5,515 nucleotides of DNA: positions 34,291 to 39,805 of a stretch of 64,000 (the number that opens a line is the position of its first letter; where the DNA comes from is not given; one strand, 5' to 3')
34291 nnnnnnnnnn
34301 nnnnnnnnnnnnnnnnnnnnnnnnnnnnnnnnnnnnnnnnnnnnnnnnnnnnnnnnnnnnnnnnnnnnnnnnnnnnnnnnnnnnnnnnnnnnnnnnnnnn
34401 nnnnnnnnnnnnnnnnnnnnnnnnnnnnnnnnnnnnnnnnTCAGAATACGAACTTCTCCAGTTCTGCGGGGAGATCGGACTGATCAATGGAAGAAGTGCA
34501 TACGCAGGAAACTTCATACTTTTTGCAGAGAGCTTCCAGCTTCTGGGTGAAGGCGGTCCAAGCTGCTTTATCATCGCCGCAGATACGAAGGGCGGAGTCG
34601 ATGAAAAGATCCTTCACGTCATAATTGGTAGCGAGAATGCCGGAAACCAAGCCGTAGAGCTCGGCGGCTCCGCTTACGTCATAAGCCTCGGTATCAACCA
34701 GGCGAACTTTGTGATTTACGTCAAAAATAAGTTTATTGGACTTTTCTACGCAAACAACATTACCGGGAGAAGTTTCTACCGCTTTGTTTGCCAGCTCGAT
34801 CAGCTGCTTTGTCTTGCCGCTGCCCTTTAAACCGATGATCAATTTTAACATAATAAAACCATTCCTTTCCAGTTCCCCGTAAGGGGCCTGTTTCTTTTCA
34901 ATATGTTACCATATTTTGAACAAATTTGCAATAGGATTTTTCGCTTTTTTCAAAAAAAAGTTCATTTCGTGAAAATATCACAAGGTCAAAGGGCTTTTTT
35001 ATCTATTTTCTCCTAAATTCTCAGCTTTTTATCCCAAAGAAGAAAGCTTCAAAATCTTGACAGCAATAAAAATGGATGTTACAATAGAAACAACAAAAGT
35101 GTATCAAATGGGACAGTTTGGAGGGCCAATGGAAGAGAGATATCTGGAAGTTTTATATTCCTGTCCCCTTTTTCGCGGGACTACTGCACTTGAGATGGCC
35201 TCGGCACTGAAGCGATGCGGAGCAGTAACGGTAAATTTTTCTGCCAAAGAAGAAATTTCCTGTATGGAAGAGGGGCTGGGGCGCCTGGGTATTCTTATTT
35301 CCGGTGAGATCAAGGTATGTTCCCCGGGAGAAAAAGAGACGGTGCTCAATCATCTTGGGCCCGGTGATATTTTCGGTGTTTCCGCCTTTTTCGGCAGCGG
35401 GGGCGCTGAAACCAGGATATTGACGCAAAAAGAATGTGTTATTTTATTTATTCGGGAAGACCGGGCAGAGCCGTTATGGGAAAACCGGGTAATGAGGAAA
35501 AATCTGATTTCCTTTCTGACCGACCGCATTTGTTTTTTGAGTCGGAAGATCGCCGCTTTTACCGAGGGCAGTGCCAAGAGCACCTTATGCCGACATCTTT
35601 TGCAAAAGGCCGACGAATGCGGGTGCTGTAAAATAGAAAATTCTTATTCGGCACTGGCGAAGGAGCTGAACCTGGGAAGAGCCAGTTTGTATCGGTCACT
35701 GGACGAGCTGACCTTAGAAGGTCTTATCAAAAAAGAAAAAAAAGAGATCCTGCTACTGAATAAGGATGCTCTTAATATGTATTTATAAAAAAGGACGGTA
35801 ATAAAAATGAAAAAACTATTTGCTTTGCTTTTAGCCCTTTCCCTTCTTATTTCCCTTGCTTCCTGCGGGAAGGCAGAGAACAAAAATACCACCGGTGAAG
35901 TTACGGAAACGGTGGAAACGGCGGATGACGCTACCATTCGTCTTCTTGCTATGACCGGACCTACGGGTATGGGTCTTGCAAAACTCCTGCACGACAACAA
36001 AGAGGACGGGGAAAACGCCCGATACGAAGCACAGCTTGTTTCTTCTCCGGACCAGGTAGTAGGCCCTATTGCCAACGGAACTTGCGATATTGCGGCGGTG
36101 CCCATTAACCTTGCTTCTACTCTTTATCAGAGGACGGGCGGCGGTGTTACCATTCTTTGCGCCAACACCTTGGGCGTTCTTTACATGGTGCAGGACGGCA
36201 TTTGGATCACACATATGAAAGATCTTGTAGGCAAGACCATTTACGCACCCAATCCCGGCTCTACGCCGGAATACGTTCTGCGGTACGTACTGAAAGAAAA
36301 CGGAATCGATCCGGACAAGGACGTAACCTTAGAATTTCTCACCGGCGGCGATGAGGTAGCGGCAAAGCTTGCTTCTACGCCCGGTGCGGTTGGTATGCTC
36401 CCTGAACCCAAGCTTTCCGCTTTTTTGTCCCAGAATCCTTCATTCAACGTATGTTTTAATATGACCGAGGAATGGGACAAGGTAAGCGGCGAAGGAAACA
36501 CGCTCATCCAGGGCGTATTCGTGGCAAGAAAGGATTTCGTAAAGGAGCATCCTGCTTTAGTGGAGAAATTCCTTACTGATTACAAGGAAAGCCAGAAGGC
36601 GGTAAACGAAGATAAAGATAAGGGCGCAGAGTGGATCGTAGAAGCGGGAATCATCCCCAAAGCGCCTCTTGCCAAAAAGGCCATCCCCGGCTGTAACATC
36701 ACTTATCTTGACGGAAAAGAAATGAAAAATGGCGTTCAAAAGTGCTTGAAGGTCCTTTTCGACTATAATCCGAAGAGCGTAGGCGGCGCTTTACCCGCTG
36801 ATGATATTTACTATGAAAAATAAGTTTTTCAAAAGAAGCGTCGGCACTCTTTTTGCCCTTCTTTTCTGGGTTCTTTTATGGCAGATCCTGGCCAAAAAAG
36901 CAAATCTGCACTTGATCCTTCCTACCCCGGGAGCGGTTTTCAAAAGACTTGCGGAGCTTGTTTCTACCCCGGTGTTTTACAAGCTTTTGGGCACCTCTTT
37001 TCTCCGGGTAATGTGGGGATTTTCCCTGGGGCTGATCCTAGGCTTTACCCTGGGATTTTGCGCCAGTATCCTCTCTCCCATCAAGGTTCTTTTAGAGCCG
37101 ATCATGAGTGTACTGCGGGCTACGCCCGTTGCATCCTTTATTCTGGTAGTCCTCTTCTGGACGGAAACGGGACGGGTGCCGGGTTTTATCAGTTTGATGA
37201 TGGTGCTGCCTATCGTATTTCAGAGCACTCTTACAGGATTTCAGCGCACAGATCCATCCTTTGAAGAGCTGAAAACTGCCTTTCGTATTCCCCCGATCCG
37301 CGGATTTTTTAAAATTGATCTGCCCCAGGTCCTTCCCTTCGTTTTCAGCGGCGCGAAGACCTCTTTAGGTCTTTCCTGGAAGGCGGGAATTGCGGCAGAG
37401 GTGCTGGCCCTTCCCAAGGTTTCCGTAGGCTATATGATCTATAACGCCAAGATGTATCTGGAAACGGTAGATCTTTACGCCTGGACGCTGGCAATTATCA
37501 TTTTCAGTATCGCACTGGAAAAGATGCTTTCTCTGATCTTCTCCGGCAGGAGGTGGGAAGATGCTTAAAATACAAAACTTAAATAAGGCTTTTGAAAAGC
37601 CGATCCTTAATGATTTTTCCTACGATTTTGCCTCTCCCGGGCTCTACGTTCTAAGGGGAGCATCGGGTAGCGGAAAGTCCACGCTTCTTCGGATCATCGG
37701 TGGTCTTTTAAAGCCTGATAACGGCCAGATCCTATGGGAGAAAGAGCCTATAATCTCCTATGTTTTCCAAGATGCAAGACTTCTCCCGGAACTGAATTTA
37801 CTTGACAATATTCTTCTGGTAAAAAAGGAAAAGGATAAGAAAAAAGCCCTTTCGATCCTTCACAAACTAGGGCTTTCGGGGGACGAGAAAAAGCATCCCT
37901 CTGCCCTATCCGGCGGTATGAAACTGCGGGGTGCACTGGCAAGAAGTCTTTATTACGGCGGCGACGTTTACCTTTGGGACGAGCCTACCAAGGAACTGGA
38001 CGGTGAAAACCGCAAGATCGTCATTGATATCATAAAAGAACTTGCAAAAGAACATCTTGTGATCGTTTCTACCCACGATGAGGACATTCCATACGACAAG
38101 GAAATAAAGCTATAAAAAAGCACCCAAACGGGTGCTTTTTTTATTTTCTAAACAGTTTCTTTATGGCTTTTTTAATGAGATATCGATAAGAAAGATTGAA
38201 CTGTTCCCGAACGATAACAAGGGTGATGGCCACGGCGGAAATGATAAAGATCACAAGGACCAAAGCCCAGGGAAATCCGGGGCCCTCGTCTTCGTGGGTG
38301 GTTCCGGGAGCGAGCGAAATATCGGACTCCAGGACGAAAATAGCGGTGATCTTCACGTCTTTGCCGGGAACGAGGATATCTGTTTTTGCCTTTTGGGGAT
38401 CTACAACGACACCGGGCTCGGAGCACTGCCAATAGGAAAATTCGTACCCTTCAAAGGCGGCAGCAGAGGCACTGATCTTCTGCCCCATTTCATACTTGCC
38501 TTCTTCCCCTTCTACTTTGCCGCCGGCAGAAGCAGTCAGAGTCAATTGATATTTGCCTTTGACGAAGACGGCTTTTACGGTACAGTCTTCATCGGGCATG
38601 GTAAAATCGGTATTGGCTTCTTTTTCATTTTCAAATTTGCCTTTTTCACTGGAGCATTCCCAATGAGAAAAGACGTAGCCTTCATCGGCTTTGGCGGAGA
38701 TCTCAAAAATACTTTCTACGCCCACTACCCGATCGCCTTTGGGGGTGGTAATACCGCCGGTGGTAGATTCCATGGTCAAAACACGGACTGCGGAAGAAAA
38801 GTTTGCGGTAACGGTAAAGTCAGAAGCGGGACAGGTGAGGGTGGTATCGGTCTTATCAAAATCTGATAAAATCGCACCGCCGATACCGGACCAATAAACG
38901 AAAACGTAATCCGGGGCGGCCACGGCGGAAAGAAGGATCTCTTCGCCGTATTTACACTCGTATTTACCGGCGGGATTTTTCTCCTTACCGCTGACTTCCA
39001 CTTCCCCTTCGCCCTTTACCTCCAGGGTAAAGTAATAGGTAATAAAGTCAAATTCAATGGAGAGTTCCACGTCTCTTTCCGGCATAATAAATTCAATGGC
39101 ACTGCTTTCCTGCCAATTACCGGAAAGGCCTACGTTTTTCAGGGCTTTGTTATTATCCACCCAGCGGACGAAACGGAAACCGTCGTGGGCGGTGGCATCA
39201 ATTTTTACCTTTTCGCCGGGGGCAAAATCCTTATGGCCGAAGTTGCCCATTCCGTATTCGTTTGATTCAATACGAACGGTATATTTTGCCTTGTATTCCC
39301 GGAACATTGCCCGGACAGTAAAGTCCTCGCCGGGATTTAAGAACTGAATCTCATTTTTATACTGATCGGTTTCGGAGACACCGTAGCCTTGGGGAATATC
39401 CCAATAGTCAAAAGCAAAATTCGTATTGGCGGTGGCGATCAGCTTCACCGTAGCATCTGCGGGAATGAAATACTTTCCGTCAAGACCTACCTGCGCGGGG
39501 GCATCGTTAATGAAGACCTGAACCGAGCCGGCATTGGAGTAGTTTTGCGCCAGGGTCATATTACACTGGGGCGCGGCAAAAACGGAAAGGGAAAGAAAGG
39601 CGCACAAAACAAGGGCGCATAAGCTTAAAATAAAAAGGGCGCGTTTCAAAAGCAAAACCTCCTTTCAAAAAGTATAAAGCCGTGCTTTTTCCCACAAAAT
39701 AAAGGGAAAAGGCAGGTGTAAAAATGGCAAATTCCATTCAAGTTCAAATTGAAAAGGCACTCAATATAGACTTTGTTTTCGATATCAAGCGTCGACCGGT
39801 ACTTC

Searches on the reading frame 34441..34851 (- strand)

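Call 6: search_protein_families(library=pfam, proteins=[window:34441-34851:-], max_evalue=0.01)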
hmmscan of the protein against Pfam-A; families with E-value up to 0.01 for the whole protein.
window:34441-34851:- (136 aa): 0 families

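Call 7: search_protein_families(library=ncbifam, proteins=[window:34441-34851:-], max_evalue=0.01)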
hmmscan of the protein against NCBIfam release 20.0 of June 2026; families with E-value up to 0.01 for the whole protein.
window:34441-34851:- (136 aa): 2 families
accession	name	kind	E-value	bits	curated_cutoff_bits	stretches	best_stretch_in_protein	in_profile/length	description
TIGR03819.1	heli_sec_ATPase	hypoth_equivalog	0.002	17.4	373.15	1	4-69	182-246/340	TadA family conjugal transfer-associated ATPase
NF047389.1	ATPase_Sll1717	subfamily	0.0096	15.1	75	1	4-43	33-68/454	P-loop ATPase, Sll1717 family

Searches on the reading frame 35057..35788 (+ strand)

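Call 6: search_protein_families(library=pfam, proteins=[window:35057-35788:+], max_evalue=0.01)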
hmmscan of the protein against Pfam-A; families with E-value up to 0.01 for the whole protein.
window:35057-35788:+ (243 aa): 3 families
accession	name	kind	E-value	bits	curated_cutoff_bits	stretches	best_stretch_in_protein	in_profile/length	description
PF00027.35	cNMP_binding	-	1.6e-10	41.3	27.5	1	59-140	2-85/89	Cyclic nucleotide-binding domain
PF13545.12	HTH_Crp_2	-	3.9e-06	27.2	27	1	177-240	3-68/70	Crp-like helix-turn-helix domain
PF01978.25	TrmB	-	0.0026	18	25.6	0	197-230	25-58/68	Sugar-specific transcriptional regulator TrmB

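Call 7: search_protein_families(library=ncbifam, proteins=[window:35057-35788:+], max_evalue=0.01)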
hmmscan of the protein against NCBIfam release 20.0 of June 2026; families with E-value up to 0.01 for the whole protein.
window:35057-35788:+ (243 aa): 3 families
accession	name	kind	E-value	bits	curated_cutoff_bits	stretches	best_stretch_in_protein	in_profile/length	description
NF053606.1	Sta1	subfamily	0.00019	21.5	80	1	196-230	36-70/100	Sta1 family transcriptional regulator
NF040939.2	trans_reg_lrs14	equivalog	0.0035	17.4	90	1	196-230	38-72/103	Lrs14 family HTH-type transcriptional regulator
NF008732.0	PRK11753.1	equivalog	0.0043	16.5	266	1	59-168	26-139/214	cAMP-activated global transcriptional regulator CRP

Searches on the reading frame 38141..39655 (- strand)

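Call 56: search_protein_families(library=pfam, proteins=[window:38141-39655:-], max_evalue=0.001)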
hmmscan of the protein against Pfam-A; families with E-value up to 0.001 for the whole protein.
window:38141-39655:- (504 aa): 2 families
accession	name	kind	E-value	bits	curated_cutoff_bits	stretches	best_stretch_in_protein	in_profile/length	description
PF18998.6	Flg_new_2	-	2.7e-51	171.9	23.6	4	369-441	1-70/73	Divergent InlB B-repeat domain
PF09479.16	Flg_new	-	9.6e-05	22.9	27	0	313-362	19-64/65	Listeria-Bacteroides repeat domain (List_Bact_rpt)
